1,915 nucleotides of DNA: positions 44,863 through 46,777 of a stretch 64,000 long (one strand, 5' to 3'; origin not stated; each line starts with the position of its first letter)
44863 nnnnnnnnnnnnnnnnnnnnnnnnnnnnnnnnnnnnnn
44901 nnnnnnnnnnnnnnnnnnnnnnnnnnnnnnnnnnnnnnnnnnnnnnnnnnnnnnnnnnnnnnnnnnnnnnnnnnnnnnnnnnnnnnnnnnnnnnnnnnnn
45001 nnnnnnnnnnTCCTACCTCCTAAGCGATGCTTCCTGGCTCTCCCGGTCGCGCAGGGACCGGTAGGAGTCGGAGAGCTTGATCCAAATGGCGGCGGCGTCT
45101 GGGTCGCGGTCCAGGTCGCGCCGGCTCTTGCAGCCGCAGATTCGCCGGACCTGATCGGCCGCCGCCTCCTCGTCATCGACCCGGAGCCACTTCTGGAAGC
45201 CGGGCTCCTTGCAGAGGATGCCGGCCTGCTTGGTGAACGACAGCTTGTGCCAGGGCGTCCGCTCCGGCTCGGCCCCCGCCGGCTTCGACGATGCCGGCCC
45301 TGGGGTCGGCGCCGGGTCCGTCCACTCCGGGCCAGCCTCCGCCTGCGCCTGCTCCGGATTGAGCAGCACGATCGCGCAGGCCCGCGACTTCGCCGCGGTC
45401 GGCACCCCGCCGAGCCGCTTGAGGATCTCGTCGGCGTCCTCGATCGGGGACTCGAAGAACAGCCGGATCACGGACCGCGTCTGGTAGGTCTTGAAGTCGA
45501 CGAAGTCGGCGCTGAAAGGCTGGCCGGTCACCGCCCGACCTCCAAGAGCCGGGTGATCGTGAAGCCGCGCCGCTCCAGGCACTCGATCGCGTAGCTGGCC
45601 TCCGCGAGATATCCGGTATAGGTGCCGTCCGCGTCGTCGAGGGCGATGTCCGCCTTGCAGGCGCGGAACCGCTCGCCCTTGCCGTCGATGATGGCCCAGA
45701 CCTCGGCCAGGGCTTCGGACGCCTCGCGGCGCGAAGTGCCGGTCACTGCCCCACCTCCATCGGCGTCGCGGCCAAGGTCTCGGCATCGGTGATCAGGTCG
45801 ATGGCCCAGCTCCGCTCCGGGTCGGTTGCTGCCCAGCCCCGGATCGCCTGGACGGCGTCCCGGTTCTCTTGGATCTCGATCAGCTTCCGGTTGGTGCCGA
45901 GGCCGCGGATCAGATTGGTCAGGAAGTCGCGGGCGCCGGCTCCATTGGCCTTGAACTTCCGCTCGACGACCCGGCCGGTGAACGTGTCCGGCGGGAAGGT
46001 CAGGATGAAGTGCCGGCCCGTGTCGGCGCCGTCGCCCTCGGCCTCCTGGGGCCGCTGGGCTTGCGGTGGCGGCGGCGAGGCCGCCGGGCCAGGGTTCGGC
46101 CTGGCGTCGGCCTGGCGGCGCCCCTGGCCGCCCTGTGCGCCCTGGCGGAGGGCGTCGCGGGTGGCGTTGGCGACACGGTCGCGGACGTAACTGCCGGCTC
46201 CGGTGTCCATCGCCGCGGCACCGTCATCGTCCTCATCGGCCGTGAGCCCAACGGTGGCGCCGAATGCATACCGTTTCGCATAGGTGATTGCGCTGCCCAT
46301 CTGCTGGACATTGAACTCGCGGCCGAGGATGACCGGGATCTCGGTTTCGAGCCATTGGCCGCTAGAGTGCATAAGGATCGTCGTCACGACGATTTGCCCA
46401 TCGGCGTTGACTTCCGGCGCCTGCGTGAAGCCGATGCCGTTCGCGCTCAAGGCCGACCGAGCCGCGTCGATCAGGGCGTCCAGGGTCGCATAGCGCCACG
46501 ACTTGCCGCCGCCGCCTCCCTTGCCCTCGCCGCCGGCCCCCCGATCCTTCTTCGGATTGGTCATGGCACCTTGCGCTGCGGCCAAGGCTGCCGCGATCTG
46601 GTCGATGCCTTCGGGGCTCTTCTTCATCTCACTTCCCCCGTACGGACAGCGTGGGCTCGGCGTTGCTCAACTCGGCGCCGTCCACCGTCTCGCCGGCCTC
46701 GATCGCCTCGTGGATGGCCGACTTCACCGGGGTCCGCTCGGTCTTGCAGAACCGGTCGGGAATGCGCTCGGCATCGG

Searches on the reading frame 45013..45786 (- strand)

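Call 28: search_protein_families(library=pfam, proteins=[window:45013-45786:-], max_evalue=0.01)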
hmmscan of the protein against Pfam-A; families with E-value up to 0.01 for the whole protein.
window:45013-45786:- (257 aa): 0 families

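Call 74: search_protein_families(library=phrogs, proteins=[window:45013-45786:-], max_evalue=0.001)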
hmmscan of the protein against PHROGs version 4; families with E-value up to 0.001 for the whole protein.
window:45013-45786:- (257 aa): 3 families
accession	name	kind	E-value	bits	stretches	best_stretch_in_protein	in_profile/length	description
phrog_5358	-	unknown function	1.7e-12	48.3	1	183-249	3-75/77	-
phrog_10379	-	unknown function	1.1e-10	42.7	1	173-246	94-174/177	-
phrog_19763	-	unknown function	8.4e-08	33.6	1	166-235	72-144/161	-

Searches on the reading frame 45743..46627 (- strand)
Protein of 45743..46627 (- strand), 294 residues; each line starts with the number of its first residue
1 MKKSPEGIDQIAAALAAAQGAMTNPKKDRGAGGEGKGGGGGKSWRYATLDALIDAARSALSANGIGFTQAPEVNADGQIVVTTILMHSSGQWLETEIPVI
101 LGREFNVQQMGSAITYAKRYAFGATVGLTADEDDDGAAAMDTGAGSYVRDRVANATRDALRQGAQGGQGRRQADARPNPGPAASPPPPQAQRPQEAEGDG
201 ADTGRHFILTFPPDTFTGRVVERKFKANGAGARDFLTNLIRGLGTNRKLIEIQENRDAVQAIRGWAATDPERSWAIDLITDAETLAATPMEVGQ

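Call 27: search_protein_families(library=pfam, proteins=[window:45743-46627:-], max_evalue=0.01)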
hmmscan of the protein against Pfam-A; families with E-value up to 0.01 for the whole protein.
window:45743-46627:- (294 aa): 1 family
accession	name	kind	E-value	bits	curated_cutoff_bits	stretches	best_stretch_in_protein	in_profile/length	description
PF04404.17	ERF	-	3.1e-16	60.2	25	1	11-142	1-132/153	ERF superfamily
